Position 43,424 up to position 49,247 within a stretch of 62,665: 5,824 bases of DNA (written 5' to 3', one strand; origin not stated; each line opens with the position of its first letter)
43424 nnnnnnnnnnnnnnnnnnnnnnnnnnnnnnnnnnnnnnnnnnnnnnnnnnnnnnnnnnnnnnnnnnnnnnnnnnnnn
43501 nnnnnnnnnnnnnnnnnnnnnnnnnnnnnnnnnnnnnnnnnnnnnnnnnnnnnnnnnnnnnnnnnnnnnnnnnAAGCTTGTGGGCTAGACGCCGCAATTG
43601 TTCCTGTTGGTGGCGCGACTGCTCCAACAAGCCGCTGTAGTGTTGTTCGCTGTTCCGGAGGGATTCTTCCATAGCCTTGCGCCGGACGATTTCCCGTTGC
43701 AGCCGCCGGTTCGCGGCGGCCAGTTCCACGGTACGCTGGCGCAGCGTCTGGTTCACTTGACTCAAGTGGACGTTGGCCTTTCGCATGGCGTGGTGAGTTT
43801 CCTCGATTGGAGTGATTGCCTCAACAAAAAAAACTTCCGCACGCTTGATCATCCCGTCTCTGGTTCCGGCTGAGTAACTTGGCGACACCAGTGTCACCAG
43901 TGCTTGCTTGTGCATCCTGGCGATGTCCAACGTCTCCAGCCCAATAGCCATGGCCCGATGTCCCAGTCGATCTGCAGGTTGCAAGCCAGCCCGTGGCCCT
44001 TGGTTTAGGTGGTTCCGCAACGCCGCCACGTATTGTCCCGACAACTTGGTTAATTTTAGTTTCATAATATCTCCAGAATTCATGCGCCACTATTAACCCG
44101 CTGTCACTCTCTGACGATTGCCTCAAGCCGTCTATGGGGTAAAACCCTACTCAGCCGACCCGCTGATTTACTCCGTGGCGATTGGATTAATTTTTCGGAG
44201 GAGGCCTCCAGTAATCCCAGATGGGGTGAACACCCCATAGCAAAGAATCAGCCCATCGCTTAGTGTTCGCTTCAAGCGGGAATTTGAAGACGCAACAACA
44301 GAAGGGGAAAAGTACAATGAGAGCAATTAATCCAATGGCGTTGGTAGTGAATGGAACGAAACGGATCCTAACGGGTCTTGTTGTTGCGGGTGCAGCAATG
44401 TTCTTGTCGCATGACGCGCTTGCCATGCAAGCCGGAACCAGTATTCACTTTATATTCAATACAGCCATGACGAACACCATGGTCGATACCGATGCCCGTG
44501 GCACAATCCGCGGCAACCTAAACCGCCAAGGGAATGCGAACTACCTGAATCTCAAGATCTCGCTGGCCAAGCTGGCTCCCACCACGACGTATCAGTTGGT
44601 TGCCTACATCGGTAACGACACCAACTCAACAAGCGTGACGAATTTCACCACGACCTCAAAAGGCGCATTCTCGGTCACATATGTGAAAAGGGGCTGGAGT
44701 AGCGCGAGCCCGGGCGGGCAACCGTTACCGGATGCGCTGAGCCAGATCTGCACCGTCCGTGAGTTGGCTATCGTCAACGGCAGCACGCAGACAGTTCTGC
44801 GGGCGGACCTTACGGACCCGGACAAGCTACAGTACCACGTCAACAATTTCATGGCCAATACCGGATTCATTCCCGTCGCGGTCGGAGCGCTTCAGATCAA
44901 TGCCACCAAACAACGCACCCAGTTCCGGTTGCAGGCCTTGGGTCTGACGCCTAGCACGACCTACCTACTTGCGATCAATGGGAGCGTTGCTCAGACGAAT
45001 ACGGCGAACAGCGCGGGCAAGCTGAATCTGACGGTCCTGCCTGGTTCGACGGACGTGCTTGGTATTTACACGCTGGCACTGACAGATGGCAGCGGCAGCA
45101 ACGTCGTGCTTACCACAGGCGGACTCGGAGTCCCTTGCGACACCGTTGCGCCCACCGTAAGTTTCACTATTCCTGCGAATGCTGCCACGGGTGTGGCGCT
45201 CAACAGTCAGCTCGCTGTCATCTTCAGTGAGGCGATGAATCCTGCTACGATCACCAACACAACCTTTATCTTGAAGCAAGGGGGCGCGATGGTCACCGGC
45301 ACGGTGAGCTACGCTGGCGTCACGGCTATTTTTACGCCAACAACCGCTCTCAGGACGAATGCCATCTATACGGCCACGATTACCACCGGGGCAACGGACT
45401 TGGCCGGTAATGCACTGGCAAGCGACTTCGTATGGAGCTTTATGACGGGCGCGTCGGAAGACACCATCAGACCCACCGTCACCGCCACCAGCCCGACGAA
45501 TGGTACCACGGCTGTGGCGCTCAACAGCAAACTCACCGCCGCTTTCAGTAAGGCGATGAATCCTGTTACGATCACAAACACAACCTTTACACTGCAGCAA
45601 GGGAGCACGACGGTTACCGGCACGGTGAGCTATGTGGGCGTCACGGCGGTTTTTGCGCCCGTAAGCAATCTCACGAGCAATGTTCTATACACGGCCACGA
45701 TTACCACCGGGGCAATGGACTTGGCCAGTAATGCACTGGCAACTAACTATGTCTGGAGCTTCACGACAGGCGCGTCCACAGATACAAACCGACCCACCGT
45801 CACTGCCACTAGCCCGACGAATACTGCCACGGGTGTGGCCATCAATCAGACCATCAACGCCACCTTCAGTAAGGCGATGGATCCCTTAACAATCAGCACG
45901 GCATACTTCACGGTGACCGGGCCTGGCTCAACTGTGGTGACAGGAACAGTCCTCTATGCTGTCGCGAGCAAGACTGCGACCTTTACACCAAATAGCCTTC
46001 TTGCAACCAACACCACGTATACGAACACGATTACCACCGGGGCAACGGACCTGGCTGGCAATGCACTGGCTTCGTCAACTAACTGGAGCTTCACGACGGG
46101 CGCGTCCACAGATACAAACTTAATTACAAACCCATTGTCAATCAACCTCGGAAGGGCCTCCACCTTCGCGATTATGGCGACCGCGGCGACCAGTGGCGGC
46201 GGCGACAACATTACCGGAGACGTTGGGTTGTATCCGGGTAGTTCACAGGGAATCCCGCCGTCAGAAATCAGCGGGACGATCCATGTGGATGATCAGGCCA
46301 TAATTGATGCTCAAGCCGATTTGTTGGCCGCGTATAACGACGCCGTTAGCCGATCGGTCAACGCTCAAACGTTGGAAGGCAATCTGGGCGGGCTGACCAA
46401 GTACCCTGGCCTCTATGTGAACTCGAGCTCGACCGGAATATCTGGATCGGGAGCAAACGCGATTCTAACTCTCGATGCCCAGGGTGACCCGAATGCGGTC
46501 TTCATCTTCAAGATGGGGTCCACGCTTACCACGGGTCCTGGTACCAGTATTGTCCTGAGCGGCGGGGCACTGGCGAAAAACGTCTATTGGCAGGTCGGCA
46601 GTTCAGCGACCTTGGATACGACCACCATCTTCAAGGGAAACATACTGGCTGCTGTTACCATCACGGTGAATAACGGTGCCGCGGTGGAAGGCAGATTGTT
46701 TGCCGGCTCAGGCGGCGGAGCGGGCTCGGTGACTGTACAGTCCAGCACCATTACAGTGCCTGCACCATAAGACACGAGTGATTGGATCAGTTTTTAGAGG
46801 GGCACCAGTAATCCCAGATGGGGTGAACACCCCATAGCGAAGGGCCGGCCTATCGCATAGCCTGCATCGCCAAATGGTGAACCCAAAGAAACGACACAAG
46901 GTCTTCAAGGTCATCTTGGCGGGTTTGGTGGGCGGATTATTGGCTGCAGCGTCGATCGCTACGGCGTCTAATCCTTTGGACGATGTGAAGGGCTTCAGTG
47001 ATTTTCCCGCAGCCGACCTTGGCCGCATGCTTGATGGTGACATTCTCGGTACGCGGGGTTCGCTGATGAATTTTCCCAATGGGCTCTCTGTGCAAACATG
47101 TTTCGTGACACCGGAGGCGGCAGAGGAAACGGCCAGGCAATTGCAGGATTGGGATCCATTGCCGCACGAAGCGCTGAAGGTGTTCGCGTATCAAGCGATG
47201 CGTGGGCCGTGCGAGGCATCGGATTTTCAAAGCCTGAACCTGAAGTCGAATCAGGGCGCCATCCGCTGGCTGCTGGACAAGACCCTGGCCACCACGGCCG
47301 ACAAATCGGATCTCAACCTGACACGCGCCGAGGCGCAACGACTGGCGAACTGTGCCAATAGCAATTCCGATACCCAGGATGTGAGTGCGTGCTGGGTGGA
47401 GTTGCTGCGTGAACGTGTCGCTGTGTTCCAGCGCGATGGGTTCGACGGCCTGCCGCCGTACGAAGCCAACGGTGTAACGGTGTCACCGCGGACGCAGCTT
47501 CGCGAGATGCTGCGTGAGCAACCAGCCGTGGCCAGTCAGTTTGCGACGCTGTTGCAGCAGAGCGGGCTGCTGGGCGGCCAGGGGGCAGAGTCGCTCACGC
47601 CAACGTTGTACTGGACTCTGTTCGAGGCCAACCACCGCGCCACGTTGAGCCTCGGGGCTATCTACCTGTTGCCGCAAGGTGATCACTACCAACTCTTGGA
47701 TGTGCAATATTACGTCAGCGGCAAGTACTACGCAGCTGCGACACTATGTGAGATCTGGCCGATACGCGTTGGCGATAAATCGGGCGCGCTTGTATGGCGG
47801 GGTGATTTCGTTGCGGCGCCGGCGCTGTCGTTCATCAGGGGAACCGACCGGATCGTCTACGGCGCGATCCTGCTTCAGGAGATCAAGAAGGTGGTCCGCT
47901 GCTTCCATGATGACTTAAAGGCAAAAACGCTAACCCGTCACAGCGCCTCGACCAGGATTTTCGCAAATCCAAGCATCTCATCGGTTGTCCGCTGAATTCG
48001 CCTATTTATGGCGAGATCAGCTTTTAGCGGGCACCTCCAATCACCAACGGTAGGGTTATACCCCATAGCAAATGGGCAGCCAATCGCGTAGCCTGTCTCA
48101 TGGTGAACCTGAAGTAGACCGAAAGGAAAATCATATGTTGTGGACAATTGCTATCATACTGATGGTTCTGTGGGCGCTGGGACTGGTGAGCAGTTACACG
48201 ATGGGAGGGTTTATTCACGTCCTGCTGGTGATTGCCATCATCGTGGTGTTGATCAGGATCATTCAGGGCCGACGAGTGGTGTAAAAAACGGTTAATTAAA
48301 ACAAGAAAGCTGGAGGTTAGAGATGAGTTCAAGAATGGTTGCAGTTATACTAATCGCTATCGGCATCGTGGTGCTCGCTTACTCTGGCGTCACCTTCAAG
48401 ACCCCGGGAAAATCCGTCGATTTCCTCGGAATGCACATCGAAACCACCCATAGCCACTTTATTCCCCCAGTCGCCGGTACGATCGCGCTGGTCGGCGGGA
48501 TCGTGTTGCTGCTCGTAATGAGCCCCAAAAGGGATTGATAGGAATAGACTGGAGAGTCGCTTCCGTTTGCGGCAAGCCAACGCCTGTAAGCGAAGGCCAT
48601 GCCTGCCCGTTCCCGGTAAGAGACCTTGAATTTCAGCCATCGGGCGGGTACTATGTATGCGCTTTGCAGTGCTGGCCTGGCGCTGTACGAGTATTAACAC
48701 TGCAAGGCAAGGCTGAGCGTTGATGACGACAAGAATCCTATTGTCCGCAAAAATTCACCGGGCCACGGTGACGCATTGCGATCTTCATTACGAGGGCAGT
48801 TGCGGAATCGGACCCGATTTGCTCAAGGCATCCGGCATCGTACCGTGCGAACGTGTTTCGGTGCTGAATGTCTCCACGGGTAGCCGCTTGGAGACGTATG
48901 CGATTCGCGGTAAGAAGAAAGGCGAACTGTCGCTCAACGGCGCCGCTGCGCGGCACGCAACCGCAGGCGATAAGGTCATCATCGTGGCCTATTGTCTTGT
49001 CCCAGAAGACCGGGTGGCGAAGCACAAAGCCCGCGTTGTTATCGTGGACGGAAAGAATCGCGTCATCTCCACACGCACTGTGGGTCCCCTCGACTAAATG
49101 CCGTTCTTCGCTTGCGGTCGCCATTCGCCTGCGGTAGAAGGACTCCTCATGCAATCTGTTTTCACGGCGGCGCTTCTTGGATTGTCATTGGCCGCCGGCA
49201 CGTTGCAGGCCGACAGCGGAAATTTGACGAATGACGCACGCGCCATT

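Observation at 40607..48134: One 18-bp palindrome sits in promoter-like position before almost every transcription unit around a NarL-type two-component pair: a candidate self-contained regulon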

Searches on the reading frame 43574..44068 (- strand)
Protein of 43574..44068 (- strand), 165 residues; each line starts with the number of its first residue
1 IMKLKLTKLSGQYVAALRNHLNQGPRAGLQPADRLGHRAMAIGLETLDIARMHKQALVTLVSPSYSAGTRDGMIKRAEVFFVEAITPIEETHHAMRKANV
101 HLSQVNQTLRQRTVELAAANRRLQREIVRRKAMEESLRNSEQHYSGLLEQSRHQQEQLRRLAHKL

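Call 40: predict_structure(alignment_id=A3)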
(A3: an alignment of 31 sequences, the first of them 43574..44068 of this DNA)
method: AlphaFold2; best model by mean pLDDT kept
length: 165 residues; sequences in the alignment: 31
mean_pLDDT: 81.9   pTM: 0.42
mean pLDDT of the five models: 81.9, 81.4, 79.4, 77.4, 72.6
residues with pLDDT >= 90: 50; 70-90: 98; 50-70: 17; < 50: 0
segments of 3 or more residues with pLDDT < 50: none
pLDDT, mean of each block of 10 residues (from residue 1): 73 76 68 73 75 72 74 81 77 79 83 92 96 96 96 96 90
secondary structure, 60 per line:
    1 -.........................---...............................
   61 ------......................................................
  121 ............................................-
elements in order: H2-26 H30-60 H67-164

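Call 43: fold_search(model_id=the predicted structure, library=pdb)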
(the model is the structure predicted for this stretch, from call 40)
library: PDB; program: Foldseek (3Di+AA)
matches with E <= 10: 154; with E <= 0.001: 0
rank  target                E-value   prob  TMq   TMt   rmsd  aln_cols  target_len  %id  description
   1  4jlr_C                7.5e-01  0.77  0.37  0.58   7.9        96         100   14  Crystal structure of a designed Respiratory Syncytial Virus Immunogen in complex with Motavizumab (released 2014-02-05)
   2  6xxv_C                1.6e+00  0.51  0.33  0.46   9.7        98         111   11  Crystal Structure of a computationally designed Immunogen S2_1.2 in complex with its elicited antibody C57 (released 2020-04-22)
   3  8zak_B                2.0e+00  0.23  0.29  0.22   7.6       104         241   10  Crystal structure of the channel protein CorA from Campylobacter jejuni in complex with Ni2+ (released 2024-06-19)
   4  4kjm_A                2.3e+00  0.38  0.38  0.49  11.1        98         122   19  Crystal structure of the Staphylococcus aureus protein (NP_646141.1, domain 3912-4037) similar to streptococcal adhesi (released 2013-05-29)
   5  5tpt_B                2.4e+00  0.25  0.34  0.32   8.4       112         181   15  The Crystal Structure of Amyloid Precursor-Like Protein 2 (APLP2) E2 Domain (released 2018-06-06)
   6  5tpt_A                2.4e+00  0.25  0.34  0.30   8.3       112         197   16  The Crystal Structure of Amyloid Precursor-Like Protein 2 (APLP2) E2 Domain (released 2018-06-06)
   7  8xyv_A                2.4e+00  0.13  0.23  0.34   9.9        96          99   14  De novo designed protein 0705-5 (released 2024-10-02)
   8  8zah_A                2.6e+00  0.21  0.30  0.22   7.1       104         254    9  Crystal structure of the channel protein CorA from Campylobacter jejuni (released 2024-06-19)
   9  4jlr_S                2.7e+00  0.44  0.34  0.58   9.3        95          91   16  Crystal structure of a designed Respiratory Syncytial Virus Immunogen in complex with Motavizumab (released 2014-02-05)
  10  1lvf_B                2.9e+00  0.14  0.25  0.37   8.0        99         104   11  syntaxin 6 (released 2002-07-17)
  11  5l3d_A                2.9e+00  0.12  0.26  0.09  12.9       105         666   10  Human LSD1/CoREST: LSD1 Y761H mutation (released 2016-05-04)
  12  8q1h_A                3.1e+00  0.28  0.34  0.10  12.7       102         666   10  LSD1 Y391K-CoREST bound to Histone H3 N-terminal tail (released 2024-05-15)
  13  3nyl                  3.1e+00  0.18  0.27  0.23  10.5       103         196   16  The X-ray structure of an antiparallel dimer of the human amyloid precursor protein E2 domain (released 2011-07-13)
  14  6nu2_z                3.3e+00  0.54  0.34  0.28   3.2        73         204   11  Structural insights into unique features of the human mitochondrial ribosome recycling (released 2019-04-17)
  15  8xyv_B                3.3e+00  0.16  0.28  0.43   6.3        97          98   12  De novo designed protein 0705-5 (released 2024-10-02)
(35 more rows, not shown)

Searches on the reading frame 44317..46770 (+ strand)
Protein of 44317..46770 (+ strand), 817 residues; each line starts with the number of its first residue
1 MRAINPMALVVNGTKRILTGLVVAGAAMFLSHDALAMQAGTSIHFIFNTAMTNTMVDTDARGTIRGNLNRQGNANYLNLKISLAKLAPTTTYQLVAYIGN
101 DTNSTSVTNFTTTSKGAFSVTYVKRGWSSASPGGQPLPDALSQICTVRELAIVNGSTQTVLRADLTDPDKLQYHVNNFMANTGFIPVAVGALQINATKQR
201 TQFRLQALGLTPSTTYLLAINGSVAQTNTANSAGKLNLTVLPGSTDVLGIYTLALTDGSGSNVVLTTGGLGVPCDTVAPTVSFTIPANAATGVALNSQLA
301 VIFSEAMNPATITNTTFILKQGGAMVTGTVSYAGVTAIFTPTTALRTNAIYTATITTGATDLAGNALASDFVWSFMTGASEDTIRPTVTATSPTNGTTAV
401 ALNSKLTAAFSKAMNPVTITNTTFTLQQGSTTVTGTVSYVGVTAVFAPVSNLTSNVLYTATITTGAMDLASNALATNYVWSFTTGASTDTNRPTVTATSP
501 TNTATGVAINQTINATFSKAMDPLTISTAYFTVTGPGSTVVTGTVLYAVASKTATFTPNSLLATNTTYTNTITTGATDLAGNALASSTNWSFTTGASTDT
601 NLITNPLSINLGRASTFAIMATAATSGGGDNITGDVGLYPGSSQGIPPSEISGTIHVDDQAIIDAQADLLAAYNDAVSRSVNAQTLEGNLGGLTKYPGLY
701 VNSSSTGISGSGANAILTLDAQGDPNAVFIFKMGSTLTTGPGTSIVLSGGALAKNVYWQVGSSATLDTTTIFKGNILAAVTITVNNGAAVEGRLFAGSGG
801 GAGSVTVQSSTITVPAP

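Call 8: search_protein_families(library=pfam, proteins=[window:44317-46770:+], max_evalue=0.01)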
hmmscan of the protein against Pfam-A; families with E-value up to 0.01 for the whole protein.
window:44317-46770:+ (817 aa): 2 families
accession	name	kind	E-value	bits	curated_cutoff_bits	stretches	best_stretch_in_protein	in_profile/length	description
PF13205.12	Big_5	-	1.7e-72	241.2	23.6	3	489-594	1-105/105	Bacterial Ig-like domain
PF11999.13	Ice_binding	-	4.2e-44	151.1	28.7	1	622-813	5-208/208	Ice-binding-like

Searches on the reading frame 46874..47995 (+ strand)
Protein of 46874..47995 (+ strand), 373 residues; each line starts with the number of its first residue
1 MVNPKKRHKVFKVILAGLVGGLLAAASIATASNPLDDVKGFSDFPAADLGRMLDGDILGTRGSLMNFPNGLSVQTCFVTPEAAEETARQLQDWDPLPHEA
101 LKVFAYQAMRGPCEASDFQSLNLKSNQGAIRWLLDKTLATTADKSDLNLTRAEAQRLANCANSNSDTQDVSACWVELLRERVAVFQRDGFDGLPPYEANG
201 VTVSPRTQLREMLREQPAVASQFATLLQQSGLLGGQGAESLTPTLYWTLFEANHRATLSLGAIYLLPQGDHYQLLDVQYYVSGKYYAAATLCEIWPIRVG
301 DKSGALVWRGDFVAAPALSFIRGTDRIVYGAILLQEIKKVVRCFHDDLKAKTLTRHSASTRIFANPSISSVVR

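Call 8: search_protein_families(library=pfam, proteins=[window:46874-47995:+], max_evalue=0.01)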
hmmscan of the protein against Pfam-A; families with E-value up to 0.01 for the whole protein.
window:46874-47995:+ (373 aa): 0 families

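Call 66: search_protein_families(library=ncbifam, proteins=[window:46874-47995:+], max_evalue=0.001)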
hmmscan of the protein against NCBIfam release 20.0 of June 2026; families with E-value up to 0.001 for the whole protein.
window:46874-47995:+ (373 aa): 0 families

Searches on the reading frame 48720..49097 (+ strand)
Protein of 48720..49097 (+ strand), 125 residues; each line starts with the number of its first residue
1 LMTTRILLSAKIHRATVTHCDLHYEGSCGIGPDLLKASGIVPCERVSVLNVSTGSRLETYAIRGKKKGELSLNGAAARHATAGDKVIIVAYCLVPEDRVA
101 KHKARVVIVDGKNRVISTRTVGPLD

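Call 27: search_protein_families(library=pfam, proteins=[window:48720-49097:+], max_evalue=0.001)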
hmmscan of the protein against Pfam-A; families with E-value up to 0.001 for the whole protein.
window:48720-49097:+ (125 aa): 1 family
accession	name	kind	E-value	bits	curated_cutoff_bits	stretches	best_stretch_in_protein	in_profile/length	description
PF02261.22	Asp_decarbox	-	2.2e-41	140.8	25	1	5-115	3-114/115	Aspartate decarboxylase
